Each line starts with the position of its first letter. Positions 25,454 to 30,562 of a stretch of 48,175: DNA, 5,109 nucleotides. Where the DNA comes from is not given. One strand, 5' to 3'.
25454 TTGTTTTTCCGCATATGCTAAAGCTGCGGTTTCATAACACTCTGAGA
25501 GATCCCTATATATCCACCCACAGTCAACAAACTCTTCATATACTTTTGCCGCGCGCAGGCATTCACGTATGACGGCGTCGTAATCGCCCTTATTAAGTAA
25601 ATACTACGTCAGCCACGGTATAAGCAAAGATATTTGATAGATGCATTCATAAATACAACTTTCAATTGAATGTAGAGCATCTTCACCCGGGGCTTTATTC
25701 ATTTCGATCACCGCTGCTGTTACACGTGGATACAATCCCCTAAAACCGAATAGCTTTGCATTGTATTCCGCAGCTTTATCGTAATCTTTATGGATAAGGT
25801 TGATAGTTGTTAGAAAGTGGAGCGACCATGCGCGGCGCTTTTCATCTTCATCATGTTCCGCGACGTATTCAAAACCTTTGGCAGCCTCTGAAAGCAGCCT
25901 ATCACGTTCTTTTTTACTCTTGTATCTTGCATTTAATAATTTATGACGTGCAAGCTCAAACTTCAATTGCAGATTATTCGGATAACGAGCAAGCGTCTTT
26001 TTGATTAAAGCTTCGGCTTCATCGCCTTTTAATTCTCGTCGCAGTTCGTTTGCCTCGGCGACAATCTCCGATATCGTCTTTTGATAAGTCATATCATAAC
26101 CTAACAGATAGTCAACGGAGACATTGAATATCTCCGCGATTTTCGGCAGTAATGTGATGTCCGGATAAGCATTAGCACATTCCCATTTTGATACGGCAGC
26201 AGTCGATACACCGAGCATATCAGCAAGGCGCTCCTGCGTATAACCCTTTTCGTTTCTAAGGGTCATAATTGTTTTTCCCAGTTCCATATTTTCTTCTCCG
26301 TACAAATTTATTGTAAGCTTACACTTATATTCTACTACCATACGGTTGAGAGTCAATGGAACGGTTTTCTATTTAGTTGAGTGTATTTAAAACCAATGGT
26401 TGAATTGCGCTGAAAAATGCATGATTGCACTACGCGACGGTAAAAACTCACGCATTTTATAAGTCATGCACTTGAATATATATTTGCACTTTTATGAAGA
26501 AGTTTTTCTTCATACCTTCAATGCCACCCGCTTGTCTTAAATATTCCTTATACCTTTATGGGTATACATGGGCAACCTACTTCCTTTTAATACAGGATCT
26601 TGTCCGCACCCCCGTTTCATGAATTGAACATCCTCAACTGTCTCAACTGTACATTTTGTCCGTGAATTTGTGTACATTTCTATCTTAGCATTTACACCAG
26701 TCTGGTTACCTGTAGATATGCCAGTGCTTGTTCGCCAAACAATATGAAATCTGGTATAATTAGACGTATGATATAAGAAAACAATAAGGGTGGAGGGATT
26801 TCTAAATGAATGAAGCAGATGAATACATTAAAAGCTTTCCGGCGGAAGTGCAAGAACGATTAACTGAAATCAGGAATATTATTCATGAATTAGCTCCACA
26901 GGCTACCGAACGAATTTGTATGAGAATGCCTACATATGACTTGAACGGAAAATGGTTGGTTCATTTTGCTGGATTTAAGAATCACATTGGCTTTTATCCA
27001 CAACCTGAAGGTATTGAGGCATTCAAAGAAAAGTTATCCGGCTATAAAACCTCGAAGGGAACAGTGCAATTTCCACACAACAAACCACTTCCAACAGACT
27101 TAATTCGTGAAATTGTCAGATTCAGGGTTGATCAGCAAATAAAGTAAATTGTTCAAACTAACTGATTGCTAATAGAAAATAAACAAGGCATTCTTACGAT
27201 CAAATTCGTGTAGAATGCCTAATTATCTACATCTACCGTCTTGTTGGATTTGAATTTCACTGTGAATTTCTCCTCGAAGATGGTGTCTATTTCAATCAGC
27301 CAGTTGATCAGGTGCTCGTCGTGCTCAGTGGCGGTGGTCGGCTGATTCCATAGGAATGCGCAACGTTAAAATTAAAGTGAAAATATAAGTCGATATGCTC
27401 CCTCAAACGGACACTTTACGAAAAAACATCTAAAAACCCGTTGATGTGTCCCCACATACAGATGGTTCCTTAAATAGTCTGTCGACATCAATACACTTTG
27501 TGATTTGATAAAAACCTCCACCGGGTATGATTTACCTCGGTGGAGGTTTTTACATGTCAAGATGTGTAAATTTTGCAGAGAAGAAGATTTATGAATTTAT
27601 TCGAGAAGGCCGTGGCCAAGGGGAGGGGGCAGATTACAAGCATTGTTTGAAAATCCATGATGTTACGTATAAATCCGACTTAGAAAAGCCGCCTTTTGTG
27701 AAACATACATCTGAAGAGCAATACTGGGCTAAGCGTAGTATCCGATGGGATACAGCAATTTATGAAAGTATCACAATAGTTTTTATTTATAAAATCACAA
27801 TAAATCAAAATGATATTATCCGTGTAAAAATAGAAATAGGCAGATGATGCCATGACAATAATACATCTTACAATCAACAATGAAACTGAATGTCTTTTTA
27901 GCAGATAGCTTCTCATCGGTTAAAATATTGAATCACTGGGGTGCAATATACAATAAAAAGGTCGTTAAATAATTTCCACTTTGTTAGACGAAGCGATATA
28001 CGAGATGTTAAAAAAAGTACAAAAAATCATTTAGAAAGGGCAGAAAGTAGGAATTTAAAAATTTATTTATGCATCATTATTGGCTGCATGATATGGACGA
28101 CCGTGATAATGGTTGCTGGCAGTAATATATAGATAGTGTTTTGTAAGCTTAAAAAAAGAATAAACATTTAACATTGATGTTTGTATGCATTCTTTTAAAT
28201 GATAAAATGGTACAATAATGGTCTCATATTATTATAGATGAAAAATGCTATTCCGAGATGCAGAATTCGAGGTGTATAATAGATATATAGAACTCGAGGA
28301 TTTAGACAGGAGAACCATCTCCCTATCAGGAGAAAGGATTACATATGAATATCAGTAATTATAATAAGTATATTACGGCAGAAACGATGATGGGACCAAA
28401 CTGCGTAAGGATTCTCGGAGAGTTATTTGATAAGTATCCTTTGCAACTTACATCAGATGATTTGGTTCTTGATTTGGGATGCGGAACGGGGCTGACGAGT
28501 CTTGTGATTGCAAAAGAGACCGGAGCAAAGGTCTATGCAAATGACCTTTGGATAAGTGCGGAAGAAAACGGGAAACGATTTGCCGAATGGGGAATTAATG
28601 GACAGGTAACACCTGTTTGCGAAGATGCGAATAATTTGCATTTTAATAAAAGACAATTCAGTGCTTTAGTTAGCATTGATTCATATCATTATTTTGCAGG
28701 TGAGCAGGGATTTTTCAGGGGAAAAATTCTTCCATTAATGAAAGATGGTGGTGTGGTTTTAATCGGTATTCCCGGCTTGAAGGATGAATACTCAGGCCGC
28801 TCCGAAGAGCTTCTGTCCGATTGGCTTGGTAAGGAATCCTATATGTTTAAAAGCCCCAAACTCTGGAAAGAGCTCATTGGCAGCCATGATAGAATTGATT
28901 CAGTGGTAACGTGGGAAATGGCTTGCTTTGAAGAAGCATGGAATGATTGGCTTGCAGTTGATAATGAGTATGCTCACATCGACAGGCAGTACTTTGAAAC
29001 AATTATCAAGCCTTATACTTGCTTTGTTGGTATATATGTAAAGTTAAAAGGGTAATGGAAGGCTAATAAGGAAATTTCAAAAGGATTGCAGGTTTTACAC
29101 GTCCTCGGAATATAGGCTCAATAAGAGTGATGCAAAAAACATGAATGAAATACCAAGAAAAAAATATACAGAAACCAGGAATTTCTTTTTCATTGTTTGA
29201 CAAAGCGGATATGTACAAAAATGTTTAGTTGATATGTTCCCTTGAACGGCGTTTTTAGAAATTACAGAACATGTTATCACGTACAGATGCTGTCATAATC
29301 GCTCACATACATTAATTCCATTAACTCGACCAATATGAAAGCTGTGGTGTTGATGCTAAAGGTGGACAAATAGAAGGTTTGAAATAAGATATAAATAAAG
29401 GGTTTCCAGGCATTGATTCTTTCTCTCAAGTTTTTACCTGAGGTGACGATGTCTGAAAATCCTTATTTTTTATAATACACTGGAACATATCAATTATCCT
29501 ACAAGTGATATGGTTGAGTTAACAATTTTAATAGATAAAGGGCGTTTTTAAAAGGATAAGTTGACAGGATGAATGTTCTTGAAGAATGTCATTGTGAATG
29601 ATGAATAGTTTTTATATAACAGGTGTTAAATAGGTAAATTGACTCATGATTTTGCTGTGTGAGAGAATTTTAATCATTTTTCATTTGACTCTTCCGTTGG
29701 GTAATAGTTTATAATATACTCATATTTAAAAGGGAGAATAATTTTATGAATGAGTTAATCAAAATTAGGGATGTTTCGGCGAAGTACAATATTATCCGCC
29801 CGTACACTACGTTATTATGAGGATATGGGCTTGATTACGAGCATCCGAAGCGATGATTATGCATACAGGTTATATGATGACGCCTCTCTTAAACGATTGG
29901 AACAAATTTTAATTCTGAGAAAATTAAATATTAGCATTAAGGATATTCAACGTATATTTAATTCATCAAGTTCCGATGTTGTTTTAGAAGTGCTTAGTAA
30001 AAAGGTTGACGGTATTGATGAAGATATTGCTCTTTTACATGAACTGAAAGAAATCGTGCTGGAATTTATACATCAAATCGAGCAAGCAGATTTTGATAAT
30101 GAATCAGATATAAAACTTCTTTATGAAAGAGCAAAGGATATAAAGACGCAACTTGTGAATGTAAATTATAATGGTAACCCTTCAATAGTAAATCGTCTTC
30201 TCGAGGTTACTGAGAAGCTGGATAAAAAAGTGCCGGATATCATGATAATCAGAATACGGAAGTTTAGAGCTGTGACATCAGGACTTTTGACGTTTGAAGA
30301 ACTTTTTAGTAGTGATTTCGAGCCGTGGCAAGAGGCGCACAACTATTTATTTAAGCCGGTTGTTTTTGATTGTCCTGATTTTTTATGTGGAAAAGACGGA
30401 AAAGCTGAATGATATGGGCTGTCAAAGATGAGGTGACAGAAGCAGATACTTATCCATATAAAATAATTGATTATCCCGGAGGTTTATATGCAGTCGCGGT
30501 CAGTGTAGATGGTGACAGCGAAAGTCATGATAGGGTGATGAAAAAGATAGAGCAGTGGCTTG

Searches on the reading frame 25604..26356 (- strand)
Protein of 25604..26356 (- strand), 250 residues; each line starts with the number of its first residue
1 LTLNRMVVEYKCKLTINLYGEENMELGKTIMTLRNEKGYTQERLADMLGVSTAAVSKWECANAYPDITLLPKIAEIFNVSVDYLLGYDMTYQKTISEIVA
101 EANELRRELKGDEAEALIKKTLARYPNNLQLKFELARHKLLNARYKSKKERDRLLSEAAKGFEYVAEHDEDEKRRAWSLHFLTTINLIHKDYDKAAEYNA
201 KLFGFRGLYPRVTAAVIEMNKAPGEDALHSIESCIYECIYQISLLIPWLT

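Call 41: search_protein_families(library=pfam, proteins=[window:25604-26356:-])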
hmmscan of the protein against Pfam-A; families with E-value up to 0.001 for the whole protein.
window:25604-26356:- (250 aa): 6 families
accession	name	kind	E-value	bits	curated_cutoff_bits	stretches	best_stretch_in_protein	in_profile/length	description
PF01381.28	HTH_3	-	1.8e-13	50.8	23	1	30-84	1-55/55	Helix-turn-helix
PF12844.13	HTH_19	-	2.7e-06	27.6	30.2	1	27-85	1-59/64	Helix-turn-helix domain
PF13560.12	HTH_31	-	3.2e-06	27.8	27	1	25-81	1-58/64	Helix-turn-helix domain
PF04545.22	Sigma70_r4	-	0.00014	21.8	24.1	1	28-57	10-39/50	Sigma-70, region 4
PF07022.19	Phage_CI_repr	-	0.00021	22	22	0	41-86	15-59/65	Bacteriophage CI repressor helix-turn-helix domain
PF13443.12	HTH_26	-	0.00074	20.2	22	0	33-87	5-60/63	Cro/C1-type HTH DNA-binding domain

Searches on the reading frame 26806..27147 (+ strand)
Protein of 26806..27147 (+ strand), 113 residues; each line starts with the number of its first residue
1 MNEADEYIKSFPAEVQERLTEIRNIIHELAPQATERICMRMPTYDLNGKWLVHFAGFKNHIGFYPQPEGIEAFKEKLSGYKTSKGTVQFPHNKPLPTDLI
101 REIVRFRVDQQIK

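Call 41: search_protein_families(library=pfam, proteins=[window:26806-27147:+])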
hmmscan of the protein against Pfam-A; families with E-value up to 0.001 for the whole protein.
window:26806-27147:+ (113 aa): 2 families
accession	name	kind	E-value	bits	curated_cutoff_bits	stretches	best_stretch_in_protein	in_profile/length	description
PF08818.16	DUF1801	-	5.4e-17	62.4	27.2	1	16-108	2-85/85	Domain of unknown function (DU1801)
PF18899.5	DUF5655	-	3.5e-05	24.3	24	1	5-64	2-60/109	Domain of unknown function (DUF5655)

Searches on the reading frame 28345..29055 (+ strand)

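Call 42: search_protein_families(library=pfam, proteins=[window:28345-29055:+])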
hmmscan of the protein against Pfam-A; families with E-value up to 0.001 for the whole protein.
window:28345-29055:+ (236 aa): 7 families
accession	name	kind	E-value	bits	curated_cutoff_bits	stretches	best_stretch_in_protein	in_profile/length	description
PF13649.12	Methyltransf_25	-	4.1e-11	43.9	27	1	41-121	1-81/97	Methyltransferase domain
PF08241.18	Methyltransf_11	-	9.6e-09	36.2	21.2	1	42-139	1-94/95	Methyltransferase domain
PF08242.18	Methyltransf_12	-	1.1e-05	26.5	30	1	42-138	1-98/98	Methyltransferase domain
PF13489.12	Methyltransf_23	-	7.9e-05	22.9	27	1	35-160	20-132/164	Methyltransferase domain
PF02353.26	CMAS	-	0.0001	22.2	27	1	33-161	58-185/273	Mycolic acid cyclopropane synthetase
PF13847.12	Methyltransf_31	-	0.00035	20.7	27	1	37-150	3-119/145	Methyltransferase domain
PF13578.12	Methyltransf_24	-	0.00037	21.8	26.3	1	43-140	2-102/105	Methyltransferase domain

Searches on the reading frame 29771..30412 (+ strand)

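Call 42: search_protein_families(library=pfam, proteins=[window:29771-30412:+])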
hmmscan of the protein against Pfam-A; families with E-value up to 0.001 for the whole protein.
window:29771-30412:+ (213 aa): 3 families
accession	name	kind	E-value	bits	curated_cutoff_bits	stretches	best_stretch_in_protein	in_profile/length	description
PF13411.12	MerR_1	-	5.2e-12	46.1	21.6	1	8-64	12-67/69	MerR HTH family regulatory protein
PF00376.29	MerR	-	3.9e-06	27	28.2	1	8-35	11-38/38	MerR family regulatory protein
PF09278.17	MerR-DNA-bind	-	5.8e-05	24.1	25.4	1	40-94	1-60/65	MerR, DNA binding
